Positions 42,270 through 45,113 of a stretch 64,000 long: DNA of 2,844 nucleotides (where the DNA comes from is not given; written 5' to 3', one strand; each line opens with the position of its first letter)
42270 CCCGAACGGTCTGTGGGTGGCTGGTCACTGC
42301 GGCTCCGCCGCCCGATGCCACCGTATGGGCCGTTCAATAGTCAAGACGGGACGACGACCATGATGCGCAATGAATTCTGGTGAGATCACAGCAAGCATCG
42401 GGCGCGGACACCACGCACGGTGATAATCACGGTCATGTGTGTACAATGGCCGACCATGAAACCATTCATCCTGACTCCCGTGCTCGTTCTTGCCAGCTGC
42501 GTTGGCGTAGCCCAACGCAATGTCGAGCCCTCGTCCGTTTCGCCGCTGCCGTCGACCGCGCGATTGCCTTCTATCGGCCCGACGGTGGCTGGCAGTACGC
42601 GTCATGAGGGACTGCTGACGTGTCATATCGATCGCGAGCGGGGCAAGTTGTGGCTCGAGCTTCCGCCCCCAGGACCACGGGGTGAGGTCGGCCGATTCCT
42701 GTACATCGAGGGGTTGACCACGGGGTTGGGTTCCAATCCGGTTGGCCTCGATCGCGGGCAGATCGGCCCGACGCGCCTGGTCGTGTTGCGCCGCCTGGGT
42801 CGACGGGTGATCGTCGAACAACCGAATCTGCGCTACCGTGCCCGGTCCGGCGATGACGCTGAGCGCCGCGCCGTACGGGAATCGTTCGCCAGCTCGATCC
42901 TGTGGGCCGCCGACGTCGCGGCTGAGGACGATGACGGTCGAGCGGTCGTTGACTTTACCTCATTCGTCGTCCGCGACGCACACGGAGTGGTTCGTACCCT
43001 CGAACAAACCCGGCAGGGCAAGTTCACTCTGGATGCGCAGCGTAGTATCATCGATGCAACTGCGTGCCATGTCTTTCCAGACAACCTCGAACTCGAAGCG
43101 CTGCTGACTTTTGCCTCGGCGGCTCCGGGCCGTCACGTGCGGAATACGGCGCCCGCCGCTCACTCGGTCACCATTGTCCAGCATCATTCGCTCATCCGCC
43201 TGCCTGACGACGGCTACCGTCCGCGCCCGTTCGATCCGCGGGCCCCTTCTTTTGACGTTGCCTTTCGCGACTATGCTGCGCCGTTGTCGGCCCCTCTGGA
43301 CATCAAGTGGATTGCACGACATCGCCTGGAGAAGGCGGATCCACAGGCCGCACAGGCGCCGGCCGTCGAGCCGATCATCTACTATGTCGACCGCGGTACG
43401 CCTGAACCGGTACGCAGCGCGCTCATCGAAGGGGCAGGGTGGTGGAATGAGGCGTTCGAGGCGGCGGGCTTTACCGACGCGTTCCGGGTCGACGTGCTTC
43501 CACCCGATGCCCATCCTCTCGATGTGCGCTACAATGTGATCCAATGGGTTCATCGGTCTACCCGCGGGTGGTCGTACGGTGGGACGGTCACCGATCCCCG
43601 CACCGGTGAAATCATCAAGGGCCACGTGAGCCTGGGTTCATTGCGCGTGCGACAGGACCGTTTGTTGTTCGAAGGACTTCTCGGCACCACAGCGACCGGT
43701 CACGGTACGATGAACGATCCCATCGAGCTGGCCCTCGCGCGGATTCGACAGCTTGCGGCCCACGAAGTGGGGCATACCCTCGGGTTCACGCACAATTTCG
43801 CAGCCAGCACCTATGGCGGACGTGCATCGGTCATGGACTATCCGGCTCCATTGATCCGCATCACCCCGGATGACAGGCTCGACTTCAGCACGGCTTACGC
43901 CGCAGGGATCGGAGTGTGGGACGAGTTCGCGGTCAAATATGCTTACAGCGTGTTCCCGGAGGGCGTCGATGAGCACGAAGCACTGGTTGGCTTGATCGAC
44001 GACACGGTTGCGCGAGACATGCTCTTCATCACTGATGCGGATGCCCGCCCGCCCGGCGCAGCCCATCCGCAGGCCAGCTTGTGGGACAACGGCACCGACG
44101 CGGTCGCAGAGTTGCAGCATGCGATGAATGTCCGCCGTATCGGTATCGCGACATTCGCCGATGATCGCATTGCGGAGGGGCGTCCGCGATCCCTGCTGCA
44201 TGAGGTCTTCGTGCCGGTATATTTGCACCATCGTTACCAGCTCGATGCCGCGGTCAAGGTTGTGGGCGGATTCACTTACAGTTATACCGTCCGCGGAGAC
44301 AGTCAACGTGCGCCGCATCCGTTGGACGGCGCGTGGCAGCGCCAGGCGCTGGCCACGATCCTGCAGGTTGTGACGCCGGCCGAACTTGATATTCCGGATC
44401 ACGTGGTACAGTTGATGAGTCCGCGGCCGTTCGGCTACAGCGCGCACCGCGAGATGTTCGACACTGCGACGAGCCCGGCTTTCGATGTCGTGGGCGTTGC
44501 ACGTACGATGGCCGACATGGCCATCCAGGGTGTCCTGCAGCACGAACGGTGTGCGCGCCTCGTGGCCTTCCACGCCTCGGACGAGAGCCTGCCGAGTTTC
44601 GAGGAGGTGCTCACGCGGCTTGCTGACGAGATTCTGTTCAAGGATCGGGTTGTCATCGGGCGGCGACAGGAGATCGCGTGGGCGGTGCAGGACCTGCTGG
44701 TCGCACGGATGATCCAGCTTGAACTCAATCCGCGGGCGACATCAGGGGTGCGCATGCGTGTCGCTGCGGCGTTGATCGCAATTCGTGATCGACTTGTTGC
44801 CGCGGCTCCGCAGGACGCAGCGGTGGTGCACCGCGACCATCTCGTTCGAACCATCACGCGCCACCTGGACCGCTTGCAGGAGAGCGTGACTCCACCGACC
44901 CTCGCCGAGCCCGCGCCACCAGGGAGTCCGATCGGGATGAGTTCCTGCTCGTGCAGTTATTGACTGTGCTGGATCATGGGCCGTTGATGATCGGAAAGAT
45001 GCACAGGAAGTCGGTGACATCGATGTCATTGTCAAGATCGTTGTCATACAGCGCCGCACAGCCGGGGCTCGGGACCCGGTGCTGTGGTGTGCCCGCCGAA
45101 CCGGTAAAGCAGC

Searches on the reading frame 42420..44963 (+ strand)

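Call 44: search_protein_families(library=pfam, proteins=[window:42420-44963:+], max_evalue=0.00001)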
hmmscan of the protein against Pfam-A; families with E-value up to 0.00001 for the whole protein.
window:42420-44963:+ (847 aa): 2 families
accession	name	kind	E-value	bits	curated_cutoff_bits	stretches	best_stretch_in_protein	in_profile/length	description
PF16313.11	DUF4953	-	1e-64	219.2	24.2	1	431-739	2-310/316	Met-zincin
PF17148.9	DUF5117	-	1.6e-31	110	27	1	120-305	8-188/189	Domain of unknown function (DUF5117)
